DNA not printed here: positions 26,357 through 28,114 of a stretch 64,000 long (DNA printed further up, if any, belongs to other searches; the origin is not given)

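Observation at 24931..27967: Translationally coupled vWA - PP2C phosphatase - membrane Ser/Thr kinase triad (TerY-P-like) preceded by a hidden 44-aa lipoprotein ORF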

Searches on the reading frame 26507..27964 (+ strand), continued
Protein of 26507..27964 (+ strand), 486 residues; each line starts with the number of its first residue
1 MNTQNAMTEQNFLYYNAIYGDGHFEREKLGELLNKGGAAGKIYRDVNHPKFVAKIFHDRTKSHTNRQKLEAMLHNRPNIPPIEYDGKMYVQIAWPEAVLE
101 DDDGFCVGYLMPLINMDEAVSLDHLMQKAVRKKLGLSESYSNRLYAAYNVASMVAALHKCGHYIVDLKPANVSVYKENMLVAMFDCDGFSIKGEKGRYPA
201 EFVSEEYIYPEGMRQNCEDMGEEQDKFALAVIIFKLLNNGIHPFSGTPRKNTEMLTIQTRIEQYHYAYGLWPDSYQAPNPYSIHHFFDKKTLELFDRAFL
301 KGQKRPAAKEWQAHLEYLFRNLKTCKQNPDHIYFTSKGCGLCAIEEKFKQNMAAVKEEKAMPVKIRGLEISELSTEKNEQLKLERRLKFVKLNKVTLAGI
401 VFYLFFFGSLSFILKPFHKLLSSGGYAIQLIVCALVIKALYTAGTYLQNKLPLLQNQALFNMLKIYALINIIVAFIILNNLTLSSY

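Call 64: fold_search(model_id=the predicted structure, library=pdb)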
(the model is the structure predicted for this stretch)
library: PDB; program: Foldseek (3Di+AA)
matches with E <= 10: 1987; with E <= 0.001: 1976
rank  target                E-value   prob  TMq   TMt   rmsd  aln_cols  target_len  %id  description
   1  1h1w                  8.0e-10  1.00  0.38  0.61   5.7       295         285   20  High resolution crystal structure of the human PDK1 catalytic domain (released 2003-07-17)
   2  1z5m                  1.5e-09  1.00  0.38  0.61   5.6       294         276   19  Crystal Structure Of N1-[3-[[5-bromo-2-[[3-[(1-pyrrolidinylcarbonyl)amino]phenyl]amino]-4-pyrimidinyl]amino]propyl]-2,2- (released 2005-04-19)
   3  3orz_B                2.1e-09  1.00  0.38  0.61   5.7       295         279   19  PDK1 mutant bound to allosteric disulfide fragment activator 2A2 (released 2011-03-23)
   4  5u94                  2.7e-09  1.00  0.40  0.68   5.2       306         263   18  Crystal structure of the Mycobacterium tuberculosis PASTA kinase PknB in complex with the potential theraputic kinase in (released 2017-12-20)
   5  6bab_A                2.8e-09  1.00  0.41  0.64   7.4       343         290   15  The structure of human CamKII with bound inhibitor (released 2017-11-29)
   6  2xck                  2.8e-09  1.00  0.38  0.62   5.7       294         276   19  Crystal structure of PDK1 in complex with a pyrazoloquinazoline inhibitor (released 2010-07-28)
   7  3h9o                  3.1e-09  1.00  0.38  0.62   5.6       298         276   20  Phosphoinositide-dependent protein kinase 1 (PDK-1) in complex with compound 9 (released 2009-08-25)
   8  1uu9                  3.1e-09  1.00  0.38  0.62   5.8       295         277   19  Structure of human PDK1 kinase domain in complex with BIM-3 (released 2004-03-04)
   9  5l2q_B                3.1e-09  1.00  0.39  0.64   6.6       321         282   16  Serine/threonine-protein kinase 40 (STK40) kinase homology domain (released 2017-02-01)
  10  3orl                  3.1e-09  1.00  0.35  0.58   7.6       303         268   16  Mycobacterium tuberculosis PknB kinase domain L33D mutant (crystal form 3) (released 2010-12-15)
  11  3d5w                  3.3e-09  1.00  0.38  0.60   5.5       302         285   20  Crystal structure of a phosphorylated Polo-like kinase 1 (Plk1) catalytic domain in complex with ADP. (released 2008-08-26)
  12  6b1u_C                3.5e-09  1.00  0.40  0.42   5.2       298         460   17  Structure of full-length human AMPK (a2b1g1) in complex with a small molecule activator SC4 (released 2018-04-25)
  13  2y7j_A                3.5e-09  1.00  0.39  0.62   5.8       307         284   17  Structure of human phosphorylase kinase, gamma 2 (released 2011-02-09)
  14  1uu3                  4.8e-09  1.00  0.37  0.61   5.9       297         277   20  Structure of human PDK1 kinase domain in complex with LY333531 (released 2004-03-04)
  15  7uiq_B                5.4e-09  1.00  0.41  0.71   5.4       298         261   17  Cocrystal structure of human CaMKII-alpha (CAMK2A)kinase domain and Tiam1 (released 2022-04-06)
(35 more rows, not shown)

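Call 67: search_dna_similar(query=window:26507-27964:+, collection=plasmids, mode=protein, max_rows=12)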
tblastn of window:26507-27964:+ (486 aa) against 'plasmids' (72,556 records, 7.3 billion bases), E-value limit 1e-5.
Records with a match: 53; places in all: 53; records where one place covers at least 80% of the query: 0.
Best place of each record, by identity: <60% 53.
By first word of the organism name: Escherichia 9; Rhizobium 8; Sinorhizobium 7; Pseudomonas 7; Azospirillum 3; Deinococcus 3; Mesorhizobium 2; Trichormus 2; Sphingomonas 2; Granulicella 1; and 9 more.
By predicted mobility (MOB-suite, as given by PLSDB): non-mobilizable 24; conjugative 22; mobilizable 7.
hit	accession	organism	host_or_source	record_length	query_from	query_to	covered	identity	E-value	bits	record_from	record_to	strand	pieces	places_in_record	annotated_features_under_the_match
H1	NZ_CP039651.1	Azospirillum sp. TSA2s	Soil,rice paddy soil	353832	37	362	67%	36.3%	6e-59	217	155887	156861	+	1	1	hypothetical protein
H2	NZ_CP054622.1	Azospirillum oryzae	cell culture,soil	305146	37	353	65%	37.0%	1e-58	216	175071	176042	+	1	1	hypothetical protein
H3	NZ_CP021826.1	Sinorhizobium meliloti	Medicago truncatula,Single Cell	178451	18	375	74%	29.9%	1e-24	115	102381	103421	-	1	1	protein kinase domain-containing protein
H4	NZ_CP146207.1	Sinorhizobium meliloti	-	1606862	18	375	74%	29.9%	1e-24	115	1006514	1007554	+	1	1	none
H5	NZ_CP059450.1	Azospirillum brasilense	Prokaryotes,soil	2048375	36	343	63%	34.4%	3e-49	189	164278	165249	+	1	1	none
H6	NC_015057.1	Granulicella tundricola MP5ACTX9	-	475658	29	343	65%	33.4%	9e-35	145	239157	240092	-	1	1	hypothetical protein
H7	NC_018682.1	Sinorhizobium meliloti Rm41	-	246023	16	362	71%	29.9%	8e-24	112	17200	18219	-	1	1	hypothetical protein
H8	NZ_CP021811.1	Sinorhizobium meliloti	Medicago sativa,Single Cell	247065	16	362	71%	29.9%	8e-24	112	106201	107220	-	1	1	hypothetical protein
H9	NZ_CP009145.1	Sinorhizobium meliloti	Medicago orbicularis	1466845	16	362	71%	29.9%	8e-24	112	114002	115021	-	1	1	none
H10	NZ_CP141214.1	Sinorhizobium meliloti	alfalfa,Isolate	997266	29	375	71%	29.5%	1e-21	106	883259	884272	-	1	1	protein kinase domain-containing protein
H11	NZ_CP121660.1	Sinorhizobium terangae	Desmanthus virgatus,cell culture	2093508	18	363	71%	29.3%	2e-21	105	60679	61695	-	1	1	none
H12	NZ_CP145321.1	Rhodococcus ruber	-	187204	28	382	73%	27.3%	2e-16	90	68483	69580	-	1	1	none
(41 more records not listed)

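Call 68: get_annotated_region(hit=H1, flank=4500)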
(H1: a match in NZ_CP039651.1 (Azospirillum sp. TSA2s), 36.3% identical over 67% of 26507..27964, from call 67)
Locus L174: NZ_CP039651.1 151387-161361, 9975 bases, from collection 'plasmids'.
description: Azospirillum sp. TSA2s plasmid p1
organism: Azospirillum sp. TSA2s (NCBI taxid 709810)
taxonomy: Bacteria; Pseudomonadota; Alphaproteobacteria; Rhodospirillales; Azospirillaceae; Azospirillum; Azospirillum sp. TSA2s
host: -; source: Soil,rice paddy soil; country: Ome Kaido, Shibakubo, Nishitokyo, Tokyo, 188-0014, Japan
typing (MOB-suite, as given by PLSDB): mobilizable; relaxase MOBH,MOBP
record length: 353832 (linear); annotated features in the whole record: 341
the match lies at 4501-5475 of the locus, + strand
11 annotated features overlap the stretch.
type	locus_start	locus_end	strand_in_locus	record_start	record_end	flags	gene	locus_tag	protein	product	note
CDS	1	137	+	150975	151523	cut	-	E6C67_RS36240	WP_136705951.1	hypothetical protein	-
CDS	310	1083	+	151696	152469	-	-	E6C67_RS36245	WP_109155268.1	GIY-YIG nuclease family protein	-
CDS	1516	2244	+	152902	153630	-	-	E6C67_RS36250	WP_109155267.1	hypothetical protein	-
CDS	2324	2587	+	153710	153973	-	-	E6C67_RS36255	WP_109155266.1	hypothetical protein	-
CDS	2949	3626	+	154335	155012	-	-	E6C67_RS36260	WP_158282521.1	VWA domain-containing protein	-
CDS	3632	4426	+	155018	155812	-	-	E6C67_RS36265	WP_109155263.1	PP2C family serine/threonine-protein phosphatase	-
CDS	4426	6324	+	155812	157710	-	-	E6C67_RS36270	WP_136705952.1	hypothetical protein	-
CDS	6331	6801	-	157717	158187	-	-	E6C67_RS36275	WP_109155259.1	hypothetical protein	-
CDS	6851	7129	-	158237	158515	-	-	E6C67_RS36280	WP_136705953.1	hypothetical protein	-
CDS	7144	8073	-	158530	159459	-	-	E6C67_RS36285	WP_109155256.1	hypothetical protein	-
CDS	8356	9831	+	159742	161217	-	-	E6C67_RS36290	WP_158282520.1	DNA cytosine methyltransferase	-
